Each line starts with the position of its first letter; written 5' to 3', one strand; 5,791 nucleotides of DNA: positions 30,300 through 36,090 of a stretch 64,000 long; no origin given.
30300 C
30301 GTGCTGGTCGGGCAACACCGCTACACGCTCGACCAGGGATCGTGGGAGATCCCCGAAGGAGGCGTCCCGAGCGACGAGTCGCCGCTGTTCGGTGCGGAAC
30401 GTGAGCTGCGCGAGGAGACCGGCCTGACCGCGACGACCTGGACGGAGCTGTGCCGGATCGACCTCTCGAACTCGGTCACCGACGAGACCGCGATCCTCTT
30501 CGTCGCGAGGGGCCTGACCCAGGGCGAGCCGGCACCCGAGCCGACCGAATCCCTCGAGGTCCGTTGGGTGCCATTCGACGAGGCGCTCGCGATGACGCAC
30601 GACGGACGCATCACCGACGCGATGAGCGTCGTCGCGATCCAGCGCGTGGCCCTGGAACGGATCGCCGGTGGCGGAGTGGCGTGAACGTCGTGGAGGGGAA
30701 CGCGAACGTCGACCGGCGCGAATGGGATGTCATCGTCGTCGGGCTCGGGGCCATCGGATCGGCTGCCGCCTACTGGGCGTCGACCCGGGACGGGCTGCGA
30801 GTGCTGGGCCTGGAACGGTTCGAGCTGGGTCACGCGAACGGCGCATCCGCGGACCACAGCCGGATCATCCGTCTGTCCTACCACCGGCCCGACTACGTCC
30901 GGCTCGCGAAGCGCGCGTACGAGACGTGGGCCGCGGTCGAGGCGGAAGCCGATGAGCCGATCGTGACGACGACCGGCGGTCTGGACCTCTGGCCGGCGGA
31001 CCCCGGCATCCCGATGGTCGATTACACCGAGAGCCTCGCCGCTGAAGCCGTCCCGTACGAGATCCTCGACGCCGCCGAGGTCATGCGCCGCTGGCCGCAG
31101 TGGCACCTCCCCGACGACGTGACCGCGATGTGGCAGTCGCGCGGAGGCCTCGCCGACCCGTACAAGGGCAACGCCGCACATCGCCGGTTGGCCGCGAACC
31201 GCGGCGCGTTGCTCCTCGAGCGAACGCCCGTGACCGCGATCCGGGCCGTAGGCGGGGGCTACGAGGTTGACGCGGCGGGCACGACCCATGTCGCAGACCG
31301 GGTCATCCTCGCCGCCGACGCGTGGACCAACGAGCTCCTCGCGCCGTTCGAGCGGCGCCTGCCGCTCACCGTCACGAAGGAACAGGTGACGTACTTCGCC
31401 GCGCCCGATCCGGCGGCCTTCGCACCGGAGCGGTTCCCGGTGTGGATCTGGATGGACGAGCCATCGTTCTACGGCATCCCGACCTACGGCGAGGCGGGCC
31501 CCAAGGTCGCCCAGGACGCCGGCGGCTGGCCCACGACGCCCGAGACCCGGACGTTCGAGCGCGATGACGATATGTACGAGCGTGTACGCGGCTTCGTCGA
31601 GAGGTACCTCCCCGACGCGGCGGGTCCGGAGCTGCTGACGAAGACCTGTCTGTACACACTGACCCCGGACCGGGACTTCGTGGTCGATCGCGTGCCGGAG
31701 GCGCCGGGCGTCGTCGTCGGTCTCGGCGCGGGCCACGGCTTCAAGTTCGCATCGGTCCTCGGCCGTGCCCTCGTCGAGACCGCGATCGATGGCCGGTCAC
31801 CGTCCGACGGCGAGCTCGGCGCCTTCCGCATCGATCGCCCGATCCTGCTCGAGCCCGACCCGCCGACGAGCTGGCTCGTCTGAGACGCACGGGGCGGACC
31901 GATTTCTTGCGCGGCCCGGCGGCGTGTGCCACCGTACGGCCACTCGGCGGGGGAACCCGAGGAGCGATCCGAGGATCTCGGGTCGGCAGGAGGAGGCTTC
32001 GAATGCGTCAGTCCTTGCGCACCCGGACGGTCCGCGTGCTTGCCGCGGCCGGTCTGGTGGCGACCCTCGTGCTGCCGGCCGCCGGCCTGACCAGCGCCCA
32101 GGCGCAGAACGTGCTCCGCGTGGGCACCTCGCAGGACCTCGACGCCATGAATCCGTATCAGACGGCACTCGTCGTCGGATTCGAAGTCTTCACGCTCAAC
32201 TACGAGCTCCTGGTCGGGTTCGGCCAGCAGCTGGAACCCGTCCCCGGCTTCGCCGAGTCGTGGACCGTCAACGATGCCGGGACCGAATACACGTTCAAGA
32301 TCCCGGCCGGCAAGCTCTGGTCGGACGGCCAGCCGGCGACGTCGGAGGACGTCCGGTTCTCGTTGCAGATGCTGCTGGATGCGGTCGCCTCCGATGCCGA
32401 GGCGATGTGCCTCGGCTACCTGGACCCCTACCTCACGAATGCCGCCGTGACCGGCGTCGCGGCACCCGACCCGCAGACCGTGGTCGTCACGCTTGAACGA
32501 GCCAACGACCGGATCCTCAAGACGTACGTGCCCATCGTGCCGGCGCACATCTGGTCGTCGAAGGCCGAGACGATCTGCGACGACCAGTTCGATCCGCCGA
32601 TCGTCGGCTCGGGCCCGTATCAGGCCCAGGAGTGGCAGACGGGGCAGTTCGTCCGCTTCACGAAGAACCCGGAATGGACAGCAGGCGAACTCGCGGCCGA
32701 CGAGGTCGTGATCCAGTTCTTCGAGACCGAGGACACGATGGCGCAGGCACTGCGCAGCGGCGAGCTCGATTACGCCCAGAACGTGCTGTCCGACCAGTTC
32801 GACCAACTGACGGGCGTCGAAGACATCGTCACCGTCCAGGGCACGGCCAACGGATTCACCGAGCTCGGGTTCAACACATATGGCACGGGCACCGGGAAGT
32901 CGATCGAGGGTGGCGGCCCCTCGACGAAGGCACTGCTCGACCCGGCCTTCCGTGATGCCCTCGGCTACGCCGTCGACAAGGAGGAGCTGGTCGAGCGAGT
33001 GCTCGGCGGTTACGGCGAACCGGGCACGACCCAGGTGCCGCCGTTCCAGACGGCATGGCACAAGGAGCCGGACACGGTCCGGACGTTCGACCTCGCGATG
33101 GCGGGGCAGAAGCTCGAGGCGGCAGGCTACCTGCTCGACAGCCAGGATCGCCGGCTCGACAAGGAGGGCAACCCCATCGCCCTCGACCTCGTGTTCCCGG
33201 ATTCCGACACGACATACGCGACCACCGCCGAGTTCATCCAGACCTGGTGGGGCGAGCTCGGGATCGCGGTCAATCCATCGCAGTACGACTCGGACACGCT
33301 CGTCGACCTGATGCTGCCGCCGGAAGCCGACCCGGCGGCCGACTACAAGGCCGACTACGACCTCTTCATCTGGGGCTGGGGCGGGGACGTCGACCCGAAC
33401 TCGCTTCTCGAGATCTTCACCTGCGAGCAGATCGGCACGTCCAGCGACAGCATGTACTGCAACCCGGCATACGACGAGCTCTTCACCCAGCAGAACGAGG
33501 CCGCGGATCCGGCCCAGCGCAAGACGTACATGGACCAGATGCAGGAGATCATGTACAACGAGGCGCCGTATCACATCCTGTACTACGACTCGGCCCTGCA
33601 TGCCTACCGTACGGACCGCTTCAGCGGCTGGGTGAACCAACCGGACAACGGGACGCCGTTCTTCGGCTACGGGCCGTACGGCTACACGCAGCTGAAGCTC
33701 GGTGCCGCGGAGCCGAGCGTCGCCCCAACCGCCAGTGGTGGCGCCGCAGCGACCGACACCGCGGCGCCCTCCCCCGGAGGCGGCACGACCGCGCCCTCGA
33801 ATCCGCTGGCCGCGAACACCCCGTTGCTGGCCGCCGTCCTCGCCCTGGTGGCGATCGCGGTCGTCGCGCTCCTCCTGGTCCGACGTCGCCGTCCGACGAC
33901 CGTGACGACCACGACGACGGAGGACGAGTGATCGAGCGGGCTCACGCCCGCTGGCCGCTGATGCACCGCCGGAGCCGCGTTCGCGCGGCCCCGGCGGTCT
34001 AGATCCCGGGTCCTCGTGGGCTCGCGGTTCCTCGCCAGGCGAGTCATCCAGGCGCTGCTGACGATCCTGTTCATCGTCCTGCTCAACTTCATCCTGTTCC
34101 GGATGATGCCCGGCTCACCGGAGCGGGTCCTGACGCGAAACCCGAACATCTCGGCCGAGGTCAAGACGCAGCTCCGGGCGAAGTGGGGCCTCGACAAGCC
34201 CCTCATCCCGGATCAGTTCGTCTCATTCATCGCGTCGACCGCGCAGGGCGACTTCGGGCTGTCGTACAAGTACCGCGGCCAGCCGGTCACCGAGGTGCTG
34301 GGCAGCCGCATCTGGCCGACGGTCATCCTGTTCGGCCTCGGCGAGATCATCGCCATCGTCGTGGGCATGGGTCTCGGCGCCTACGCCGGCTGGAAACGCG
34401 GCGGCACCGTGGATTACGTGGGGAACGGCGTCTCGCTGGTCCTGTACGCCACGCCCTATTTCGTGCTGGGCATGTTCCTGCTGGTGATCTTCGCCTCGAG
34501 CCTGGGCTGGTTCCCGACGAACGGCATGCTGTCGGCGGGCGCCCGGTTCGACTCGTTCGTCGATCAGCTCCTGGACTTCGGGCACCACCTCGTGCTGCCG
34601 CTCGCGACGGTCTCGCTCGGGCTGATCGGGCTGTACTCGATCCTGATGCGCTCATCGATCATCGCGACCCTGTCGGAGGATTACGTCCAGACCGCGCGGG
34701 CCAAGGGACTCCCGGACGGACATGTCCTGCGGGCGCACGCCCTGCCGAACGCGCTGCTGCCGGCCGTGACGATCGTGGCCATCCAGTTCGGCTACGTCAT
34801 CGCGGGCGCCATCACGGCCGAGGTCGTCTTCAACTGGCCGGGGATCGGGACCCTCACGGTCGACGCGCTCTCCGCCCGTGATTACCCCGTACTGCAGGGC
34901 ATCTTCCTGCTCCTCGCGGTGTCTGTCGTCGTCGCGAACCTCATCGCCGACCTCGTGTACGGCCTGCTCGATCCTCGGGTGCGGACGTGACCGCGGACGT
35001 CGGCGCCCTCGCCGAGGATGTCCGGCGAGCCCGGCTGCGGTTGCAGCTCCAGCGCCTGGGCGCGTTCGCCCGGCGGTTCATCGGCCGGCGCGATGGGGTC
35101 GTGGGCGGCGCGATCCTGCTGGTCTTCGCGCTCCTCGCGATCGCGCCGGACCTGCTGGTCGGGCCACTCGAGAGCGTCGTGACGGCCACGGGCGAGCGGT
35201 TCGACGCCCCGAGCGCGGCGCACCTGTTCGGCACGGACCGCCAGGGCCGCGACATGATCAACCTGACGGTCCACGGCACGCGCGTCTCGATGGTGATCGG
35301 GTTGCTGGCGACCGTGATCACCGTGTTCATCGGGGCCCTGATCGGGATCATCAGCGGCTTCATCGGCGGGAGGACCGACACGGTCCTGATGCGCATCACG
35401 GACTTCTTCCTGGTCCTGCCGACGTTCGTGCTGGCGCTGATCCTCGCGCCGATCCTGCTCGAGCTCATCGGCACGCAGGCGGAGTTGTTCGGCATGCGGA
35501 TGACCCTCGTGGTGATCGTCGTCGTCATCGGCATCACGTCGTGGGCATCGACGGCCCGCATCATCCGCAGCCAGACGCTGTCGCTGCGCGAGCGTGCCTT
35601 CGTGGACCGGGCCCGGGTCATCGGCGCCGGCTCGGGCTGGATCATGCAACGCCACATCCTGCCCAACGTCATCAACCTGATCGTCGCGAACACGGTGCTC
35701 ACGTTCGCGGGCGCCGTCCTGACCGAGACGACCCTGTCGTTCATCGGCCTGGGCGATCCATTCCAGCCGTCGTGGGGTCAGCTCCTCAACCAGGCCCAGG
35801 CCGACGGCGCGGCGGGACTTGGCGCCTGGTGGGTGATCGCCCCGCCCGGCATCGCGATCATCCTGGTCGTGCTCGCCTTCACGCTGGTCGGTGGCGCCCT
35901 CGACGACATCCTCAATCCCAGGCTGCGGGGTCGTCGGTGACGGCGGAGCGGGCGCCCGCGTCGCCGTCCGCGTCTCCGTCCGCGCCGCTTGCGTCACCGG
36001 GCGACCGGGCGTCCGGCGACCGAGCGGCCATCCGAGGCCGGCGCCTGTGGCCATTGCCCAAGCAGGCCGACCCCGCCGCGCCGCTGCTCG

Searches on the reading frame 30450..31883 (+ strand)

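Call 17: search_protein_families(library=pfam, proteins=[window:30450-31883:+], max_evalue=0.00001)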
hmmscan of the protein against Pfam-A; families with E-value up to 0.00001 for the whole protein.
window:30450-31883:+ (477 aa): 1 family
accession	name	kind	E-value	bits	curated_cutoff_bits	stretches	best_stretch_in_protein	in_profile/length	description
PF01266.30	DAO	-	2.9e-48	165.7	27.9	1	93-443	1-352/353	FAD dependent oxidoreductase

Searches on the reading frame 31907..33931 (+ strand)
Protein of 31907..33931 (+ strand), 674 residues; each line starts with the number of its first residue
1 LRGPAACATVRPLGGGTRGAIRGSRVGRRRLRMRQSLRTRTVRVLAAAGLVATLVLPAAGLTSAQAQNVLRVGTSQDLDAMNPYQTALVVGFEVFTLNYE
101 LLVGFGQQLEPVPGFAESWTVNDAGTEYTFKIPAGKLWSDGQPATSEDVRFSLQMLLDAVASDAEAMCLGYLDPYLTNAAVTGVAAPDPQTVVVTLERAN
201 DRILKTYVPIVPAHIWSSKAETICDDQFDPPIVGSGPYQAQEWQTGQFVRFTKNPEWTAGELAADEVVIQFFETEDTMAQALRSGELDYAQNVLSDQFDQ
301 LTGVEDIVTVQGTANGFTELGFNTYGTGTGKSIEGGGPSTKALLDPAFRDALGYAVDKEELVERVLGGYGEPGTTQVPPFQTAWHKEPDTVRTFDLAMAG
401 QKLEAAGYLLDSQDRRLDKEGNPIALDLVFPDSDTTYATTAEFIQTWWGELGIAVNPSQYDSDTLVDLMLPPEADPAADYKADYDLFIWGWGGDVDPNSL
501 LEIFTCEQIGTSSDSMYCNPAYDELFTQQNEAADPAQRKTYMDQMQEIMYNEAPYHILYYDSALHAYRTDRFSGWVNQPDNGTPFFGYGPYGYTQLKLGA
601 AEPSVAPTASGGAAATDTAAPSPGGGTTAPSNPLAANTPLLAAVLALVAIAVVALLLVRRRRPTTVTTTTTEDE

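Call 17: search_protein_families(library=pfam, proteins=[window:31907-33931:+], max_evalue=0.00001)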
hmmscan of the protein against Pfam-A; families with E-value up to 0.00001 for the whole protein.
window:31907-33931:+ (674 aa): 1 family
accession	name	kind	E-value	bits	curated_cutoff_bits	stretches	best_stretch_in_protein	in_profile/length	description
PF00496.27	SBP_bac_5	-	8e-73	246.1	32.4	1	110-504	1-360/368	Bacterial extracellular solute-binding proteins, family 5 Middle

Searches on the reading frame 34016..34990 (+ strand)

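Call 17: search_protein_families(library=pfam, proteins=[window:34016-34990:+], max_evalue=0.00001)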
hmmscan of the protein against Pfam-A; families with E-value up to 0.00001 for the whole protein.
window:34016-34990:+ (324 aa): 2 families
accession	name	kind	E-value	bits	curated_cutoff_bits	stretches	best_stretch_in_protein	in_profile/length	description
PF00528.27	BPD_transp_1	-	6.9e-44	150.2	26.4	1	117-323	1-183/184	Binding-protein-dependent transport system inner membrane component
PF19300.4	BPD_transp_1_N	-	4.3e-08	33.8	23.8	1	4-78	3-75/114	Binding-prot-dependent transport system membrane comp, N-term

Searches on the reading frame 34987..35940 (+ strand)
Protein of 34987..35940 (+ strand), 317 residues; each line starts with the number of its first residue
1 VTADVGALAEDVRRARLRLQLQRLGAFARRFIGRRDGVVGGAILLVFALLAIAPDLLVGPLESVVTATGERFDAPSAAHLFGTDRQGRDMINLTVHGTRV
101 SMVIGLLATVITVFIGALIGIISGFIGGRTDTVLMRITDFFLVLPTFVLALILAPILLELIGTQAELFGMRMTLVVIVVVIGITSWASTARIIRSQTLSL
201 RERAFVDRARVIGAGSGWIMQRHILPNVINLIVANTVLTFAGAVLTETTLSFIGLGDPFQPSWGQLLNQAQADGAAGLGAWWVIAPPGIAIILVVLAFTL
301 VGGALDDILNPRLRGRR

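Call 17: search_protein_families(library=pfam, proteins=[window:34987-35940:+], max_evalue=0.00001)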
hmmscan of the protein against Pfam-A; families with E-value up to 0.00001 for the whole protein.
window:34987-35940:+ (317 aa): 1 family
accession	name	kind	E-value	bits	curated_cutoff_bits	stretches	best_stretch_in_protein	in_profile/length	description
PF00528.27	BPD_transp_1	-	6e-29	101.5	26.4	1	116-314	1-183/184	Binding-protein-dependent transport system inner membrane component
